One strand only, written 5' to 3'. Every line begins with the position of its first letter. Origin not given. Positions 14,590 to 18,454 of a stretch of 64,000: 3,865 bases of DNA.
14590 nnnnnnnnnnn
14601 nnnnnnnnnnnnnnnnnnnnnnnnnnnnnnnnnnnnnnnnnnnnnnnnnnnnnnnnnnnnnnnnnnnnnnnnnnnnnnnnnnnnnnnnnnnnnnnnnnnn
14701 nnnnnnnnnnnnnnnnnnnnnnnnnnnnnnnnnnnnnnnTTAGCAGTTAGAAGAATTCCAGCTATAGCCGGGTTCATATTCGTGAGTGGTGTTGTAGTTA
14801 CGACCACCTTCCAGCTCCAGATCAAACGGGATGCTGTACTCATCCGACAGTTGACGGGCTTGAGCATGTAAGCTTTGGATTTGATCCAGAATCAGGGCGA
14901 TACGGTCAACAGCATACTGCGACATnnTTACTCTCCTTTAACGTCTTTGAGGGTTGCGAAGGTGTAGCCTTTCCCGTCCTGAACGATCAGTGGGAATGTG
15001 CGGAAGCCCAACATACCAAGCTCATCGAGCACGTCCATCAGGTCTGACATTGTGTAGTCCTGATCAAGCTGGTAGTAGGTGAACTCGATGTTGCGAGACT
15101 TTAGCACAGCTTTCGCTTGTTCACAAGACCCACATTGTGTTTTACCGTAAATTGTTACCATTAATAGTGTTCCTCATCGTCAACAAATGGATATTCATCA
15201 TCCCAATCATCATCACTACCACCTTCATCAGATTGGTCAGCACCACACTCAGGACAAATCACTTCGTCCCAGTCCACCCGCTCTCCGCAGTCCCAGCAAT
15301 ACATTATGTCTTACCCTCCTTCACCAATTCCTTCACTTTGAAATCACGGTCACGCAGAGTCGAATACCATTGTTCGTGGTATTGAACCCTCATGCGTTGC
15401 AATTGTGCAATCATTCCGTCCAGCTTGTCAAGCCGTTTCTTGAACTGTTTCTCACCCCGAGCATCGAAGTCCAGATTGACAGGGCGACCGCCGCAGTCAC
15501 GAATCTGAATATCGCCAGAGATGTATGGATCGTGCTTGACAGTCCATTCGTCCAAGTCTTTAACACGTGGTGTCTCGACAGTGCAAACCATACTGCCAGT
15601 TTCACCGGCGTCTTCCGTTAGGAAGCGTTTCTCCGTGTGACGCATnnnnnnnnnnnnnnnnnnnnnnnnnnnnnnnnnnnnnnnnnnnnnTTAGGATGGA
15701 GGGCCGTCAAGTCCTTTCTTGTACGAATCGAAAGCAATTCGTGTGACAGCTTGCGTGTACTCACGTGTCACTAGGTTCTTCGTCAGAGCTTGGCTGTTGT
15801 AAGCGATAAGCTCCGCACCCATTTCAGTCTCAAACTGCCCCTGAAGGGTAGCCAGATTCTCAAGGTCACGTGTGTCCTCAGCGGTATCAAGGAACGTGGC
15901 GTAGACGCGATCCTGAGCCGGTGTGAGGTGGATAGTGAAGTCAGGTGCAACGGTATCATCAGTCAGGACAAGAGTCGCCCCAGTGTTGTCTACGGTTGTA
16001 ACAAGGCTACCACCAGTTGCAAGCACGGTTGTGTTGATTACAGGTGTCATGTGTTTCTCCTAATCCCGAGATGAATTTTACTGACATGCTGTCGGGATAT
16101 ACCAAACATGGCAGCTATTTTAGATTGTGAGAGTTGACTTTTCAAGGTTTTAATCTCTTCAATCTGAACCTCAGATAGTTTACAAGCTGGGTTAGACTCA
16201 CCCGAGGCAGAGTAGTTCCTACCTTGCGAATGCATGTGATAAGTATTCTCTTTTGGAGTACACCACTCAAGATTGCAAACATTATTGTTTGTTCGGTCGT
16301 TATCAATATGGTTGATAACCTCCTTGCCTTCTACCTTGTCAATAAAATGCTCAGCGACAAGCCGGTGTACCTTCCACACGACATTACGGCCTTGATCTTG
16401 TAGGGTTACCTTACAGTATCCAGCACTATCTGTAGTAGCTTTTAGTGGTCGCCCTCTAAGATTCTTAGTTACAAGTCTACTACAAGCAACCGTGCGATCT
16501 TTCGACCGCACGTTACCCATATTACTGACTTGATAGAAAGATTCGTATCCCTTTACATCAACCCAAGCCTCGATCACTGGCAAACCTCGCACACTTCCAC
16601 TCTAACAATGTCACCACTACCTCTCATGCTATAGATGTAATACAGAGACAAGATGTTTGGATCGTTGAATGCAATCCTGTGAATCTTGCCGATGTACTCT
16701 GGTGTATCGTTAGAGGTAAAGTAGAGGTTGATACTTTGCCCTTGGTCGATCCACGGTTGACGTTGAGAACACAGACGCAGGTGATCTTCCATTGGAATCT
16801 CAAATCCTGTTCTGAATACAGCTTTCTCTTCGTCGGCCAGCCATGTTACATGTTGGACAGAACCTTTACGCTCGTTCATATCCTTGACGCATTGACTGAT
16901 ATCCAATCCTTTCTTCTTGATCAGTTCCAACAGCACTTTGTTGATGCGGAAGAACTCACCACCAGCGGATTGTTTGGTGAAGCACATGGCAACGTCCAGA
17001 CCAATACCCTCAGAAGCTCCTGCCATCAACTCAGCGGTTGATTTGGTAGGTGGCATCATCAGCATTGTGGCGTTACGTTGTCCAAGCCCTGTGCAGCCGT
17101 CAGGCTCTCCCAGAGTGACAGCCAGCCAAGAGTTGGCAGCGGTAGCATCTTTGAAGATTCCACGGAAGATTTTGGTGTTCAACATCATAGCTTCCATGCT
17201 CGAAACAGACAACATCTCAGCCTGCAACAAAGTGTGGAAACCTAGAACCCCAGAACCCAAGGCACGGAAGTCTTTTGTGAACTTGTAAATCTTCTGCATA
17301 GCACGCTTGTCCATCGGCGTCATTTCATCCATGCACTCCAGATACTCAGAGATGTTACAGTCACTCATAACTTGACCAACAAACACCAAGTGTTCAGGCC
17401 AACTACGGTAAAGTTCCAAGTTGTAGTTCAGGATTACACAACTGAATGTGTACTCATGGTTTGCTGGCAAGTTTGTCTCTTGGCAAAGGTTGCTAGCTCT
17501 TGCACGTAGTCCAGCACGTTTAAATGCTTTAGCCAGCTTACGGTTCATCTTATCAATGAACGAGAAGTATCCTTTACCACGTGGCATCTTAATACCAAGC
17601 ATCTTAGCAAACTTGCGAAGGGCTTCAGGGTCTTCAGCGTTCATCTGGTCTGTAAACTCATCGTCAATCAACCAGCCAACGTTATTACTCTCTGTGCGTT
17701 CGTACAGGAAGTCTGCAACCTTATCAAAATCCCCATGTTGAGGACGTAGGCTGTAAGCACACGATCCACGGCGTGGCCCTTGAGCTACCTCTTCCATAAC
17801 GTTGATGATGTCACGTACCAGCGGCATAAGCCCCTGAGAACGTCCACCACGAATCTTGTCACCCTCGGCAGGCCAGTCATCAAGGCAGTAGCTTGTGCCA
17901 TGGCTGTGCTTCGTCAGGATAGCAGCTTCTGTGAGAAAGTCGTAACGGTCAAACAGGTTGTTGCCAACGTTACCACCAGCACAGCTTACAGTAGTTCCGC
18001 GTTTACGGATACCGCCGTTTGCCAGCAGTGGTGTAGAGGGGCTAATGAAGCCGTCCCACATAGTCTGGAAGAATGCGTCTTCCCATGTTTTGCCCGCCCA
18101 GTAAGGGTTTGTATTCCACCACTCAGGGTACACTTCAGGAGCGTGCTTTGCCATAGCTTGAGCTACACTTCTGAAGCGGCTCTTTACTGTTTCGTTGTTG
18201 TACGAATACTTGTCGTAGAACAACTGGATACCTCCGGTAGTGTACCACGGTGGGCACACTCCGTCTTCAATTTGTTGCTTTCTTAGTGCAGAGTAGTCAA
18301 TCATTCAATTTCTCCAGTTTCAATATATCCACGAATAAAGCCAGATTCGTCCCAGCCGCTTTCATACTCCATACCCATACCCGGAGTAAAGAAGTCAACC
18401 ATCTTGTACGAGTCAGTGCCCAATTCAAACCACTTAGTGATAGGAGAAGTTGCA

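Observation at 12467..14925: Four-member paralogue family with a conserved C-terminal W-[NDE]-[AS]-S-[SG]-x(0-2)-C motif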

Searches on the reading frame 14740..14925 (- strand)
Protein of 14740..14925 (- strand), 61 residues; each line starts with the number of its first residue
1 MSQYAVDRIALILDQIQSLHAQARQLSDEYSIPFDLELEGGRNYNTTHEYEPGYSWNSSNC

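Call 5: search_protein_families(library=pfam, proteins=[window:14740-14925:-], max_evalue=1)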
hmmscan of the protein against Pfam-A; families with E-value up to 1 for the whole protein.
window:14740-14925:- (61 aa): 1 family
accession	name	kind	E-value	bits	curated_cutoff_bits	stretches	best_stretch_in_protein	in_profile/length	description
PF10504.14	DUF2452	-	0.033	14.1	25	1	3-31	46-74/156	Protein of unknown function (DUF2452)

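Call 6: search_protein_families(library=phrogs, proteins=[window:14740-14925:-], max_evalue=1)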
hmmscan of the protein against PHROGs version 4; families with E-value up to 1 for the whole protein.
window:14740-14925:- (61 aa): 2 families
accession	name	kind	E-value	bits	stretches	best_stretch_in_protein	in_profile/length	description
phrog_899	-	unknown function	2e-05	25.7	1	5-57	149-203/221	-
phrog_18232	-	unknown function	0.27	12.9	1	5-32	36-63/91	-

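Call 12: search_dna_similar(query=window:14740-14925:-, collection=phages, mode=protein, max_evalue=1, rows=spread, max_rows=40)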
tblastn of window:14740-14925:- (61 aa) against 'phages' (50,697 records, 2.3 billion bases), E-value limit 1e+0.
Records with a match: 41; places in all: 41; records where one place covers at least 80% of the query: 39.
Best place of each record, by identity: 95-99% 3; 90-95% 5; 80-90% 2; 60-80% 4; <60% 27.
By first word of the organism name: Pseudomonas 38; Ralstonia 2; Pectobacterium 1.
By host as written in the record: Pseudomonas syringae pv. actinidiae 16; - 6; Pseudomonas syringae 3; Pseudomonas sp. 2; Pseudomonas syringae pv. Tomato 99TK 2; Pseudomonas fluorescens SA1 2; Pseudomonas syringae pv. actinidiae K7#8 2; Pseudomonas syringae pv. actinidiae ICMP 18800 2; and 6 more.
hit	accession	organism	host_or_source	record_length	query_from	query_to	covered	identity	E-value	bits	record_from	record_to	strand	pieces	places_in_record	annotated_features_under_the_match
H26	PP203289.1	Pseudomonas phage Psxphi15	Pseudomonas syringae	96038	1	61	100%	96.7%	9e-34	125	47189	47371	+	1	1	hypothetical protein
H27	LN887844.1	Pseudomonas phage VCM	-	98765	1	61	100%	96.7%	9e-34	125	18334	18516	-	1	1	hypothetical protein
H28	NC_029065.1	Pseudomonas phage VCM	-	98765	1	61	100%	96.7%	9e-34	125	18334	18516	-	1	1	hypothetical protein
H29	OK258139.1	Pseudomonas phage COT4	Pseudomonas sp.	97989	1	61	100%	90.2%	7e-32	120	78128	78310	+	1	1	hypothetical protein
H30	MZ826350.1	Pseudomonas phage M5.1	Pseudomonas syringae pv. Tomato 99TK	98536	1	61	100%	90.2%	7e-32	120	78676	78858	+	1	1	153: hypothetical protein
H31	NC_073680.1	Pseudomonas phage M5.1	Pseudomonas syringae pv. Tomato 99TK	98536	1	61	100%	90.2%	7e-32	120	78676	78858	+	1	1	153: hypothetical protein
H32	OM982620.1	Pseudomonas phage Kremar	Pseudomonas syringae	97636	1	61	100%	90.2%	2e-31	118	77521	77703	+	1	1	hypothetical protein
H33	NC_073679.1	Pseudomonas phage Kremar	Pseudomonas syringae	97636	1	61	100%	90.2%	2e-31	118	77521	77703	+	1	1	hypothetical protein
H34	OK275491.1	Pseudomonas phage REC1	Pseudomonas sp.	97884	5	61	93%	87.7%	6e-28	108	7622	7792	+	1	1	hypothetical protein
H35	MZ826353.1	Pseudomonas phage REC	Pseudomonas syringae pv. Tomato 192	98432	5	61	93%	87.7%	6e-28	108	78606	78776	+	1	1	155: hypothetical protein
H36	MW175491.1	Pseudomonas phage PN09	Pseudomonas syringae pv. actinidiae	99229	5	61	93%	63.2%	3e-16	76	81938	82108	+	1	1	hypothetical protein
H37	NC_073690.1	Pseudomonas phage PN09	Pseudomonas syringae pv. actinidiae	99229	5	61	93%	63.2%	3e-16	76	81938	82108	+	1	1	hypothetical protein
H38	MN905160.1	Pseudomonas phage PE09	Pseudomonas syringae pv. actinidiae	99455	5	61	93%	63.2%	3e-16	76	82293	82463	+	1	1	hypothetical protein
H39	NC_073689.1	Pseudomonas phage PE09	Pseudomonas syringae pv. actinidiae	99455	5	61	93%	63.2%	3e-16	76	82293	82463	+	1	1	hypothetical protein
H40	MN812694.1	Pectobacterium phage Bobbio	Dickeya dianthicola F101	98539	1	61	100%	53.1%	2e-12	65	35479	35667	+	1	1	record has no annotation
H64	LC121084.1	Ralstonia phage RSP15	-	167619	3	61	97%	32.8%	3e-4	42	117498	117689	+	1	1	hypothetical protein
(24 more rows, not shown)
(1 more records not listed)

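Call 32: search_protein_families(library=ncbifam, proteins=[window:14740-14925:-], max_evalue=1)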
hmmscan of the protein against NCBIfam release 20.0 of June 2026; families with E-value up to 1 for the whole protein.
window:14740-14925:- (61 aa): 0 families

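Call 95: get_annotated_region(hit=H64, flank=5000)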
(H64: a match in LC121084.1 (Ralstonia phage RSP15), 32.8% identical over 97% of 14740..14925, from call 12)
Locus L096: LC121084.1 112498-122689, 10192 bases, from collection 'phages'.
description: Ralstonia phage RSP15 DNA, complete genome.
organism: Ralstonia phage RSP15 (NCBI taxid 1785960)
taxonomy: Viruses; Duplodnaviria; Heunggongvirae; Uroviricota; Caudoviricetes; Ackermannviridae
host: -; source: -; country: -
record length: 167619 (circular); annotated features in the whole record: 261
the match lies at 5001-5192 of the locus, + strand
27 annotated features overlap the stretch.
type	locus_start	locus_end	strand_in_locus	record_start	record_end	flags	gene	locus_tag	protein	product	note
CDS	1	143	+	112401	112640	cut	-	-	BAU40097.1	hypothetical protein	ORF139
CDS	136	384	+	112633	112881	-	-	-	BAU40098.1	hypothetical protein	ORF140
CDS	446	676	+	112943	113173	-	-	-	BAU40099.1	hypothetical protein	ORF141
CDS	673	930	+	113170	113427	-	-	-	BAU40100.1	hypothetical protein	ORF142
CDS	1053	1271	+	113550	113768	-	-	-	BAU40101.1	hypothetical protein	ORF143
CDS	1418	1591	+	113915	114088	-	-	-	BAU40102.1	hypothetical protein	ORF144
CDS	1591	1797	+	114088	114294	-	-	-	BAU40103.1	hypothetical protein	ORF145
CDS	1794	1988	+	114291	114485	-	-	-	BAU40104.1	hypothetical protein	ORF146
CDS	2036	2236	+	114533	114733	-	-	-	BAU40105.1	hypothetical protein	ORF147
CDS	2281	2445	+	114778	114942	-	-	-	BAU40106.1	hypothetical protein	ORF148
CDS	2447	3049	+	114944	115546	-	-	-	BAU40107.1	exonuclease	ORF149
CDS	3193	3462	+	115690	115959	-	-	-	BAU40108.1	hypothetical protein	ORF150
CDS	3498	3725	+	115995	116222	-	-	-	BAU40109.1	hypothetical protein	ORF151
CDS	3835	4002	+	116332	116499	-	-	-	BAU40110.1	hypothetical protein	ORF152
CDS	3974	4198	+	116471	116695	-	-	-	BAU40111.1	hypothetical protein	ORF153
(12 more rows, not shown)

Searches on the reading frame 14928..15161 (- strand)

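Call 48: search_protein_families(library=pfam, proteins=[window:14928-15161:-], max_evalue=0.01)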
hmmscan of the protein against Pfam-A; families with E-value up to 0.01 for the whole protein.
window:14928-15161:- (77 aa): 2 families
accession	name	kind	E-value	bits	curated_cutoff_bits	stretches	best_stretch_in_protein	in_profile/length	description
PF00462.30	Glutaredoxin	-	2.9e-13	50.2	22.9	1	2-64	1-58/60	Glutaredoxin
PF05768.20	Glrx-like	-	3.4e-05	24.5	26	1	2-28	2-28/77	Glutaredoxin-like domain (DUF836)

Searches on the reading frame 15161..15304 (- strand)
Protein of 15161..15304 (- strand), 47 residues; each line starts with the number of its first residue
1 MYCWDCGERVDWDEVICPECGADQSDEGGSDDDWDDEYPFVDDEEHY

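Call 48: search_protein_families(library=pfam, proteins=[window:15161-15304:-], max_evalue=0.01)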
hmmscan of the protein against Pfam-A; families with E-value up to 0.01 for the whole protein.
window:15161-15304:- (47 aa): 4 families
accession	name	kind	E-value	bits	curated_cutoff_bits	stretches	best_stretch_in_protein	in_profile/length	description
PF13248.11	Zn_ribbon_3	-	1.2e-05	25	27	1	2-23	4-25/26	zinc-ribbon domain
PF13240.11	Zn_Ribbon_1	-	0.0002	21.5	25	1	2-23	1-22/23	zinc-ribbon domain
PF24463.1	DUF7577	-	0.00079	19.4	28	0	14-22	2-10/27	Domain of unknown function (DUF7577)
PF12773.13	DZR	-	0.0012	19.4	27.3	1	3-21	27-45/45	Double zinc ribbon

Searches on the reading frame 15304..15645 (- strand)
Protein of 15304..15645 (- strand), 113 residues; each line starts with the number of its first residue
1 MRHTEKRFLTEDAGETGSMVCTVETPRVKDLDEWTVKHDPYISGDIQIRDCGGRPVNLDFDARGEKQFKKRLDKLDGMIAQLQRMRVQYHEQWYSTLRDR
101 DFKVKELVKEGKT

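Call 48: search_protein_families(library=pfam, proteins=[window:15304-15645:-], max_evalue=0.01)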
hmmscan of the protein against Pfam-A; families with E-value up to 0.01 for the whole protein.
window:15304-15645:- (113 aa): 0 families

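Call 92: search_protein_families(library=phrogs, proteins=[window:15304-15645:-], max_evalue=0.001)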
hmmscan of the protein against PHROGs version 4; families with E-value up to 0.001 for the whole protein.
window:15304-15645:- (113 aa): 1 family
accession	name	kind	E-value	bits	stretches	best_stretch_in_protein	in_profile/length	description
phrog_12065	-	unknown function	2e-56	190.3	1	1-110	1-110/111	-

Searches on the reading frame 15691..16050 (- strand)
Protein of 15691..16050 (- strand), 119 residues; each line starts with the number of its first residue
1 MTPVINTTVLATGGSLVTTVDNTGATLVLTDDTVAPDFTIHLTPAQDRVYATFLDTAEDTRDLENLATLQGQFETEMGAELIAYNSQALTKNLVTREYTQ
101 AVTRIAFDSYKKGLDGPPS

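Call 48: search_protein_families(library=pfam, proteins=[window:15691-16050:-], max_evalue=0.01)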
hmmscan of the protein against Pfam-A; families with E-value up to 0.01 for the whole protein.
window:15691-16050:- (119 aa): 0 families

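Call 92: search_protein_families(library=phrogs, proteins=[window:15691-16050:-], max_evalue=0.001)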
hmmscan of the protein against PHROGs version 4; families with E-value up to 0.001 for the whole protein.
window:15691-16050:- (119 aa): 1 family
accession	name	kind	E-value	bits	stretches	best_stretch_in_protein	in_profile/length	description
phrog_25682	-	unknown function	5.9e-70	234.2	1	1-118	1-118/119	-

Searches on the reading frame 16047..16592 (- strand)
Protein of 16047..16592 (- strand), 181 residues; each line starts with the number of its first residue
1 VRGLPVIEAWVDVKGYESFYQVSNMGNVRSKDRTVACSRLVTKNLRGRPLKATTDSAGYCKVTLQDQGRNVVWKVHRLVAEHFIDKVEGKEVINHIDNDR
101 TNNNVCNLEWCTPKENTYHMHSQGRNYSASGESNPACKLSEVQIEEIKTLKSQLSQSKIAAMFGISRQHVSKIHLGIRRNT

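Call 48: search_protein_families(library=pfam, proteins=[window:16047-16592:-], max_evalue=0.01)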
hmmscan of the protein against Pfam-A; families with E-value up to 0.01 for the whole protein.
window:16047-16592:- (181 aa): 6 families
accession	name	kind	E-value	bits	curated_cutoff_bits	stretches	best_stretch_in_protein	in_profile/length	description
PF07463.16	NUMOD4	-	9.9e-15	54.9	23.4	1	8-64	1-48/49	NUMOD4 motif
PF13392.12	HNH_3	-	1.3e-10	41.1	24.8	1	74-117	2-45/46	HNH endonuclease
PF04545.22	Sigma70_r4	-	0.0018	18.2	24.1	1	154-174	21-41/50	Sigma-70, region 4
PF13545.12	HTH_Crp_2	-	0.0023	18.3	27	1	149-173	18-42/70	Crp-like helix-turn-helix domain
PF13384.12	HTH_23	-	0.004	17.4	24.6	1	152-173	16-37/50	Homeodomain-like domain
PF01381.28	HTH_3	-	0.0094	16.4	23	0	152-176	8-32/55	Helix-turn-helix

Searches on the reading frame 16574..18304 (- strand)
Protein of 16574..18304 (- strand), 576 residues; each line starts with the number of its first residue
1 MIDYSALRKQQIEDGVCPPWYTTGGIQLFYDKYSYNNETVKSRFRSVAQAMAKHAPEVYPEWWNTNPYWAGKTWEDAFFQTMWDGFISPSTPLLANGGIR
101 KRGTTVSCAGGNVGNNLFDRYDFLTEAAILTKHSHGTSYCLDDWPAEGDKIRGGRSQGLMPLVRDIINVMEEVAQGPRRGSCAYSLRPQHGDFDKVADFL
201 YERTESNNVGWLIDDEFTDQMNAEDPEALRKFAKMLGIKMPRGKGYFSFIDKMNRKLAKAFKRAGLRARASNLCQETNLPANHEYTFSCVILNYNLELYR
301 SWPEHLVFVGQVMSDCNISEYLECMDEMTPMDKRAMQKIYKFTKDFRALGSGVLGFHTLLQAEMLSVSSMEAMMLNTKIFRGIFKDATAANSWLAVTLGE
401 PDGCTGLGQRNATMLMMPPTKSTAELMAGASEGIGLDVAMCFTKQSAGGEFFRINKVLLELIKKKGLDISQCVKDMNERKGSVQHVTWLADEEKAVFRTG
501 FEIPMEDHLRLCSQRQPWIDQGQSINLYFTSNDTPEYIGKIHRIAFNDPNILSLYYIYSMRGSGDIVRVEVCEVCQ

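Call 48: search_protein_families(library=pfam, proteins=[window:16574-18304:-], max_evalue=0.01)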
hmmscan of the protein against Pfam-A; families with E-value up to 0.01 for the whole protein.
window:16574-18304:- (576 aa): 2 families
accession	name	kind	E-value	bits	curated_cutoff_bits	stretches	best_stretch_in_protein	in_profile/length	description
PF02867.20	Ribonuc_red_lgC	-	9.3e-49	166.9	23.9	3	408-547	377-514/523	Ribonucleotide reductase, barrel domain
PF00317.26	Ribonuc_red_lgN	-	2.2e-08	34.5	28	1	22-101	4-76/77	Ribonucleotide reductase, all-alpha domain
